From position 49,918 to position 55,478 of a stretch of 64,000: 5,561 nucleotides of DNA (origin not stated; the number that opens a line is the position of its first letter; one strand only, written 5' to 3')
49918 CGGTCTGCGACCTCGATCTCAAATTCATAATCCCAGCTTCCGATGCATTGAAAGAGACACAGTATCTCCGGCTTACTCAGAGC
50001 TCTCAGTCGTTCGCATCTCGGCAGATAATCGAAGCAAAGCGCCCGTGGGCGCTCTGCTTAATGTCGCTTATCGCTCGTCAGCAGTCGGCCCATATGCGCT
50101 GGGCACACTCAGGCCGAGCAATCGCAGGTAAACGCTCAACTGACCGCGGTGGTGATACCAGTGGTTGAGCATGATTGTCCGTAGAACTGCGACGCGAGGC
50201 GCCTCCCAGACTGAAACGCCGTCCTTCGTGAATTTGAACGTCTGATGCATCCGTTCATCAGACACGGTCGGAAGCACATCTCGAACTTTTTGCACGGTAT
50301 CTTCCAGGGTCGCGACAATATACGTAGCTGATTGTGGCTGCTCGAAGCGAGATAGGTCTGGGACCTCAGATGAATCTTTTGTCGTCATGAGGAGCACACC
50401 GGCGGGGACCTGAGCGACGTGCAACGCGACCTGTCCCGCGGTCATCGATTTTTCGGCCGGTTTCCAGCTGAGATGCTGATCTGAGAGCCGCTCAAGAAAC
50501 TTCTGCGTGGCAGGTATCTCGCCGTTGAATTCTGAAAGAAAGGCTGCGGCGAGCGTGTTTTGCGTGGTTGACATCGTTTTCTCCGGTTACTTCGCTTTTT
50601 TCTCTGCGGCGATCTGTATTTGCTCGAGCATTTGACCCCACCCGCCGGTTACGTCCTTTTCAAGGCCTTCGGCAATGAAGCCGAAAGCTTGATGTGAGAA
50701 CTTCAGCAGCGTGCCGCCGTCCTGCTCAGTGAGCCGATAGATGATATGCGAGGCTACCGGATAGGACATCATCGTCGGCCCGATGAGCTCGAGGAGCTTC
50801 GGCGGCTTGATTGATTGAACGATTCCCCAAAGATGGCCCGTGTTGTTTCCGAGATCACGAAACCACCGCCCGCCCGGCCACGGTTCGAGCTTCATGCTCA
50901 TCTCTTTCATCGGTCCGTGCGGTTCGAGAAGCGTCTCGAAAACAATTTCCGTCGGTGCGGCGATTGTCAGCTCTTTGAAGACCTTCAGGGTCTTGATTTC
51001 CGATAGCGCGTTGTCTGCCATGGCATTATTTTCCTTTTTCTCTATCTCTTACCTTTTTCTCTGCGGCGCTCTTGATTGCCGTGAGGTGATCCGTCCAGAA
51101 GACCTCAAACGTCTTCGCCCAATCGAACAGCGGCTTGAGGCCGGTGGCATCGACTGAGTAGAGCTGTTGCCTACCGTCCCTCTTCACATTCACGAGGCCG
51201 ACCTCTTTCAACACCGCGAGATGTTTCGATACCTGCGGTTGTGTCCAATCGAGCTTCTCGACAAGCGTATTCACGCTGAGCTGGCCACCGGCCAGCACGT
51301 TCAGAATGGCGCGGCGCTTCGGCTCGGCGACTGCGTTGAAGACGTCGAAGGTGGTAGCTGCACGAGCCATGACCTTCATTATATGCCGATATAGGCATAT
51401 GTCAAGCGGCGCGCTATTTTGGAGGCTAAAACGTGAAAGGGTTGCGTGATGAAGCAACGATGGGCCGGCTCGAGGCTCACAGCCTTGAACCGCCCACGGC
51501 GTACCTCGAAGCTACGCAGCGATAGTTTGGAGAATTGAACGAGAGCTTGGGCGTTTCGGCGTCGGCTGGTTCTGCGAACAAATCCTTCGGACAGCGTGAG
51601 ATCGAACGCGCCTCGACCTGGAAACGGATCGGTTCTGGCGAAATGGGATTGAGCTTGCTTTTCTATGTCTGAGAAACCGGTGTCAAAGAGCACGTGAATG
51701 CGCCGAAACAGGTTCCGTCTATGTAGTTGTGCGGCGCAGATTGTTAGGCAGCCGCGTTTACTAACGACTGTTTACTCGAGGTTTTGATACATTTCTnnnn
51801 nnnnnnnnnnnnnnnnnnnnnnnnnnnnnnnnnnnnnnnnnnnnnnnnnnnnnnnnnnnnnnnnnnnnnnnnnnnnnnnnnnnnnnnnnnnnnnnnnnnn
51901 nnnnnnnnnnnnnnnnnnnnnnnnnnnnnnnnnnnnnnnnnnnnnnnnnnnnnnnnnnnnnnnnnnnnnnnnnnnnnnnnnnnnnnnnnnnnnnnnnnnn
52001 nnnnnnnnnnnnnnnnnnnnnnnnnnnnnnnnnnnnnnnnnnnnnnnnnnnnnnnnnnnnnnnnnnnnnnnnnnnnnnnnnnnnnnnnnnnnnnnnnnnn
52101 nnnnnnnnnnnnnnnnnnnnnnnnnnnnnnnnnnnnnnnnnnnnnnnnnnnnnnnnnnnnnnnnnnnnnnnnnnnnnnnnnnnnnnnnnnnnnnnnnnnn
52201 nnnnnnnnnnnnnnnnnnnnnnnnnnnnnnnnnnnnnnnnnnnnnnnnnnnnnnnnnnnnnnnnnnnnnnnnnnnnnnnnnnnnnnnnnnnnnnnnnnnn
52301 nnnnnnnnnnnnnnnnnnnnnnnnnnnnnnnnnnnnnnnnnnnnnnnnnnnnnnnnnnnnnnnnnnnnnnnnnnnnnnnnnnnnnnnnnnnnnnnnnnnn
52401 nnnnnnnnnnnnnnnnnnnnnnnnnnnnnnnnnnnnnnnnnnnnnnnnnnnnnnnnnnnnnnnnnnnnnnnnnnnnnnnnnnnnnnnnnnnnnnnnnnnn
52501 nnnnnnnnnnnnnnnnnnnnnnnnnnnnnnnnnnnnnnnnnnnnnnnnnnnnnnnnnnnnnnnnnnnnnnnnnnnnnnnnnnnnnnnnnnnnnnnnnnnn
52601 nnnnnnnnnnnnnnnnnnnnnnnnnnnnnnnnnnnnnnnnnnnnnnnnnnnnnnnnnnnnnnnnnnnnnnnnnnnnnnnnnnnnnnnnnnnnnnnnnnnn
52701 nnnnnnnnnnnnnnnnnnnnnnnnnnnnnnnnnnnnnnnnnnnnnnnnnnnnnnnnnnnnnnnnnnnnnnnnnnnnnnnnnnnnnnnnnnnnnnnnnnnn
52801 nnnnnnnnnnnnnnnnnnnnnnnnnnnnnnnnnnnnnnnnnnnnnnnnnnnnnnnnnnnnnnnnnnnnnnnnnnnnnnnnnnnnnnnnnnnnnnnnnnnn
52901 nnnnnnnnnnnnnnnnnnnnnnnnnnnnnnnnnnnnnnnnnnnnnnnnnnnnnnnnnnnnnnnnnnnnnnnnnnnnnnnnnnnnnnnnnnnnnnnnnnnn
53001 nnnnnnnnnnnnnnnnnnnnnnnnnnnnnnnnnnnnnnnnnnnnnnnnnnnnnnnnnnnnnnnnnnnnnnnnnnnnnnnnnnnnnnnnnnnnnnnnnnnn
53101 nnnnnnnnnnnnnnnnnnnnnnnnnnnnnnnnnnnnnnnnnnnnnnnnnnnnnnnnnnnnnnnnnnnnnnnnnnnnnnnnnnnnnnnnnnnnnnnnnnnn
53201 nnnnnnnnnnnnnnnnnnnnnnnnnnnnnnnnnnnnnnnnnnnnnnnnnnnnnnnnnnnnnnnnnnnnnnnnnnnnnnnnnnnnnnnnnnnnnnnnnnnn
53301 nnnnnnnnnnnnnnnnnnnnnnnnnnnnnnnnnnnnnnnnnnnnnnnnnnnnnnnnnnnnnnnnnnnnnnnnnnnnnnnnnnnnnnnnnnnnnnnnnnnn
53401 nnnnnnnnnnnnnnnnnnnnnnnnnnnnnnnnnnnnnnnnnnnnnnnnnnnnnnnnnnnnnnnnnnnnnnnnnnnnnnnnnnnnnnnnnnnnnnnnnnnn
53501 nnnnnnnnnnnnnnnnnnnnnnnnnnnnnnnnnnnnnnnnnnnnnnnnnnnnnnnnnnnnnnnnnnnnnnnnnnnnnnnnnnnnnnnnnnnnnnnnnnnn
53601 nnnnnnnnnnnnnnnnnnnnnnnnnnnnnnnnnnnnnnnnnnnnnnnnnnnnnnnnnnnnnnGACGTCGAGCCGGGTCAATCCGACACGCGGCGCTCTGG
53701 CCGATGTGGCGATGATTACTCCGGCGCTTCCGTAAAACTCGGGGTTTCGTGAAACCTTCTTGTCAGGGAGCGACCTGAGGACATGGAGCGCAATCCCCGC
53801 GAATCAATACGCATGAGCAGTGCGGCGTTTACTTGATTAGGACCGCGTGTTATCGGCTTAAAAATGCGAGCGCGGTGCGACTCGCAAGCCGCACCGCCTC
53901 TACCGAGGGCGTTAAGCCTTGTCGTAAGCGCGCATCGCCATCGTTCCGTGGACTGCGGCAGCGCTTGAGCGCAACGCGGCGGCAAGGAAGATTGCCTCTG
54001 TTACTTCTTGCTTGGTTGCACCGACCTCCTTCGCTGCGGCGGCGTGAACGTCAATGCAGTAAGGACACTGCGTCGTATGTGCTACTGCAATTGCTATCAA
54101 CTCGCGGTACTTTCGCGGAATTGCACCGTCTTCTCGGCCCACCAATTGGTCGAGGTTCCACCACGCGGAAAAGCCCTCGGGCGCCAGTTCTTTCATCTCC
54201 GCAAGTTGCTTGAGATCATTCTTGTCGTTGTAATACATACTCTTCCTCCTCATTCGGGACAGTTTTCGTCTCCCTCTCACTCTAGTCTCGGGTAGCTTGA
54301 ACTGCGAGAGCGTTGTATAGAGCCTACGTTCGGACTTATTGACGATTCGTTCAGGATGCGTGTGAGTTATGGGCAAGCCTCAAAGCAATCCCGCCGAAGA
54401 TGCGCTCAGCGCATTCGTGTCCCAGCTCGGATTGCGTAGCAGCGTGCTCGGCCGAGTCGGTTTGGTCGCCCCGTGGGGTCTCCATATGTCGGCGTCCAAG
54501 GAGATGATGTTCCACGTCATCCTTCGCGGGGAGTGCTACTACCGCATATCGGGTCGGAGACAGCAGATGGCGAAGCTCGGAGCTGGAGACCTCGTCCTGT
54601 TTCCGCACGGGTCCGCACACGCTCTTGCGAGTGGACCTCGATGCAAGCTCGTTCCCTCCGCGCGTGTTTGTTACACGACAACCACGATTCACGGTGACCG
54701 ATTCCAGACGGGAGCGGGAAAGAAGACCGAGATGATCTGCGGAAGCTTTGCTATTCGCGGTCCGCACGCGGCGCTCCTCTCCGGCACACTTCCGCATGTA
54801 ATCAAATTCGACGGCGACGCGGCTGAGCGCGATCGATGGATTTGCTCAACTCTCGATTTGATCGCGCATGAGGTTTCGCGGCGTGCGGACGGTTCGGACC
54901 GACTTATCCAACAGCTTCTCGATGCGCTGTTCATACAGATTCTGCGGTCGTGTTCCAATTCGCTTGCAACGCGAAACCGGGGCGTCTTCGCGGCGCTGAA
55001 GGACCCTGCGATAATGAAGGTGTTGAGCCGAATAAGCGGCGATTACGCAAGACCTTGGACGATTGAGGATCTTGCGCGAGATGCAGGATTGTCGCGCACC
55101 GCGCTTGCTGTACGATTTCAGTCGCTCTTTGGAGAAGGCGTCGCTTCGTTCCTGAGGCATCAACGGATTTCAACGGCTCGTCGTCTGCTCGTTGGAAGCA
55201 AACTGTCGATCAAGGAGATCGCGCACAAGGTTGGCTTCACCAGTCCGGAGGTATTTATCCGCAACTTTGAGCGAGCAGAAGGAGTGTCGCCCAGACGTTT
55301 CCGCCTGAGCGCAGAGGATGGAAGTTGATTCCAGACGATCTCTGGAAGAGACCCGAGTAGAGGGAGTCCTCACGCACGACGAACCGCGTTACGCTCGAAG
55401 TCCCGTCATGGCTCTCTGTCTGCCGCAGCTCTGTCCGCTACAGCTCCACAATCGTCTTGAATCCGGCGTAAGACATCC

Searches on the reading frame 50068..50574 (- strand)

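Call 42: search_protein_families(library=pfam, proteins=[window:50068-50574:-], max_evalue=0.001)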
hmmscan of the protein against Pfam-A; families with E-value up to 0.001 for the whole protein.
window:50068-50574:- (168 aa): 2 families
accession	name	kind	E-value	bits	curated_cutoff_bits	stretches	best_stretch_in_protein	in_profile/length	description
PF05163.17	DinB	-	6.6e-17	62.4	23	1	1-164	1-156/165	DinB family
PF12867.12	DinB_2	-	2.3e-10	41.5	24.8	1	22-146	8-128/128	DinB superfamily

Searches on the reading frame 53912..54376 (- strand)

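Call 42: search_protein_families(library=pfam, proteins=[window:53912-54376:-], max_evalue=0.001)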
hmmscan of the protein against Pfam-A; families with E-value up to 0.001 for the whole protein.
window:53912-54376:- (154 aa): 2 families
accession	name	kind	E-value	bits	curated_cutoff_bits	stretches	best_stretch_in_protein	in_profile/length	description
PF02627.25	CMD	-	1.1e-20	73.9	23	1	66-145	1-79/84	Carboxymuconolactone decarboxylase family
PF04636.18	PA26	-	0.00012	21.7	29.4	1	50-122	30-102/445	PA26 p53-induced protein (sestrin)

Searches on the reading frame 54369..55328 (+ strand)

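Call 8: search_protein_families(library=pfam, proteins=[window:54369-55328:+], max_evalue=0.01)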
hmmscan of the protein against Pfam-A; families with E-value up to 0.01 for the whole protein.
window:54369-55328:+ (319 aa): 6 families
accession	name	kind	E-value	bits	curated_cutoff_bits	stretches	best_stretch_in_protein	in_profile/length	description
PF12852.13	Cupin_6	-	4.7e-42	144.2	26.7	1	11-195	1-181/183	Cupin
PF12833.13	HTH_18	-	3.1e-19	69.5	33.6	1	235-312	1-78/80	Helix-turn-helix domain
PF00165.29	HTH_AraC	-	2.9e-15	56.4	26.6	2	277-312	7-41/42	Bacterial regulatory helix-turn-helix proteins, AraC family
PF02311.25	AraC_binding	-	1.8e-05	24.9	21.1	1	47-112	25-81/135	AraC-like ligand binding domain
PF13404.12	HTH_AsnC-type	-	0.00094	19.4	27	0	231-253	19-41/42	AsnC-type helix-turn-helix domain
PF07883.17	Cupin_2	-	0.0036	17.4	27.2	1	47-87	20-57/70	Cupin domain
